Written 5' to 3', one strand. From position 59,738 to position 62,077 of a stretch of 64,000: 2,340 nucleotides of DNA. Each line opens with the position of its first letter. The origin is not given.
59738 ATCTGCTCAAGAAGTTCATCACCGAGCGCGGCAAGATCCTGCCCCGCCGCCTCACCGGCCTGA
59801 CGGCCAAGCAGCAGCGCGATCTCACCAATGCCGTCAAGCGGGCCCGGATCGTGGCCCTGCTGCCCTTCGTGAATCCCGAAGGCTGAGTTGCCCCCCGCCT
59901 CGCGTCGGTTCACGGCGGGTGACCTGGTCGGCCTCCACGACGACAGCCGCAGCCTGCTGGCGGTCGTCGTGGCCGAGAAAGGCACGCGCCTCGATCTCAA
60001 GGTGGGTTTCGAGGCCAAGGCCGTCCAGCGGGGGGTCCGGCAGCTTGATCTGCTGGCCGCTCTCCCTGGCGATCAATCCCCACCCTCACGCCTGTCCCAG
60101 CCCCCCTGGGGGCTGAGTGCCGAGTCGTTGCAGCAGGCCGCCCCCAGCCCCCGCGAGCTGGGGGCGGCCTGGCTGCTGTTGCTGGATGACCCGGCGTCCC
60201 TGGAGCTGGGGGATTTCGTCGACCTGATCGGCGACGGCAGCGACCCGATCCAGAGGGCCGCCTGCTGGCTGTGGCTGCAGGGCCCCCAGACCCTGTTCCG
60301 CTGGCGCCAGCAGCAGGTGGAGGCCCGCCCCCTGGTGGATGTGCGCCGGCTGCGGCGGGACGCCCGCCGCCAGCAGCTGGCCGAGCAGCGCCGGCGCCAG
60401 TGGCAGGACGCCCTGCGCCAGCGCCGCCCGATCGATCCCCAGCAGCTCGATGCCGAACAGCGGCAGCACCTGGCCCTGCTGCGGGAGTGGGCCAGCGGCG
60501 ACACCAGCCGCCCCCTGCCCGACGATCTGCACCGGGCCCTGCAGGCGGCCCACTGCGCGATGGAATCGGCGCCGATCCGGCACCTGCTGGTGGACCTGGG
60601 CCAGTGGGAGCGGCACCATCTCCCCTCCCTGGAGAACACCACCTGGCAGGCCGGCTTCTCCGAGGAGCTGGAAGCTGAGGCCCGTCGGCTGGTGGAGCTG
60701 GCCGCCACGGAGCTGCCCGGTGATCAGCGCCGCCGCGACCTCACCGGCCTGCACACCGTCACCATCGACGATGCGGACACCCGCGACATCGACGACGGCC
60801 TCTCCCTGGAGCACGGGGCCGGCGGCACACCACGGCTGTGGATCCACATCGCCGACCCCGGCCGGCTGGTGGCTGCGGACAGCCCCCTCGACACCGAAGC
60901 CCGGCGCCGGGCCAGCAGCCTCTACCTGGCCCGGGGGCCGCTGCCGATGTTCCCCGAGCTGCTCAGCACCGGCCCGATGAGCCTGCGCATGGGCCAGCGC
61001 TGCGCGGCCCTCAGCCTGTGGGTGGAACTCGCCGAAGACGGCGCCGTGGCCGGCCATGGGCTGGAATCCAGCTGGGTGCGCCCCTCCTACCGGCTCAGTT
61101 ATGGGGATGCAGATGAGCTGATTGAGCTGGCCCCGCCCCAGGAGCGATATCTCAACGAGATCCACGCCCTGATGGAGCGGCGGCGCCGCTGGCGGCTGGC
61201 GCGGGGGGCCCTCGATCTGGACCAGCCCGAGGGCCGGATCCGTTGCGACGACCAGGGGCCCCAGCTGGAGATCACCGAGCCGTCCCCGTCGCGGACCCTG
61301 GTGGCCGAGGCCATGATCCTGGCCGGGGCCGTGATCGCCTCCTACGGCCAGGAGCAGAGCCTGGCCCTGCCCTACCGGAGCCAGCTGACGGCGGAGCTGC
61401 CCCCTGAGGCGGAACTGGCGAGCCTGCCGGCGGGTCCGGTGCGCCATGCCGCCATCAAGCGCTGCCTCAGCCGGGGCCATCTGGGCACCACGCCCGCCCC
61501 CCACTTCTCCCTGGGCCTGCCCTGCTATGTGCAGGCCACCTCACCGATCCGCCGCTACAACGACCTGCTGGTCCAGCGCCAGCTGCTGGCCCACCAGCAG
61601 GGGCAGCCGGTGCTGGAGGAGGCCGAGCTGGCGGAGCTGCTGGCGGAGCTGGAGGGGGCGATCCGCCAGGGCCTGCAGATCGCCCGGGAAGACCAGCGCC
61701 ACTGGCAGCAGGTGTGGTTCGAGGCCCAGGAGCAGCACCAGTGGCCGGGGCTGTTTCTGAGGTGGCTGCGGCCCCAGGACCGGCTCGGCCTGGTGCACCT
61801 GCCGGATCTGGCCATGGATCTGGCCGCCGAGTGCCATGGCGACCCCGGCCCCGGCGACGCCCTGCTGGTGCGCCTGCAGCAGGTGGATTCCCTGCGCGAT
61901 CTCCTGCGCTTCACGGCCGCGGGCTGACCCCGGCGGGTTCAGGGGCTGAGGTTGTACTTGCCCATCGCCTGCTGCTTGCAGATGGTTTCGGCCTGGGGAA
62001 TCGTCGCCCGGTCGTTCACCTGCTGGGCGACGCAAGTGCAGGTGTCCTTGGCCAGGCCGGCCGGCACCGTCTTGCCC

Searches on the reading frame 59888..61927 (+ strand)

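Call 70: search_protein_families(library=pfam, proteins=[window:59888-61927:+], max_evalue=0.00001)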
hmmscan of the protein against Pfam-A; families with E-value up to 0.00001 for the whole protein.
window:59888-61927:+ (679 aa): 2 families
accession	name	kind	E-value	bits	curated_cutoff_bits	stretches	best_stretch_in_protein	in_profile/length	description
PF00773.25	RNB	-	2.8e-70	237.6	29.3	1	282-569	1-323/326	RNB domain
PF23161.1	HTH_RNase_II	-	3.6e-06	28.2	24.7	1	152-244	1-93/95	Double HTH domain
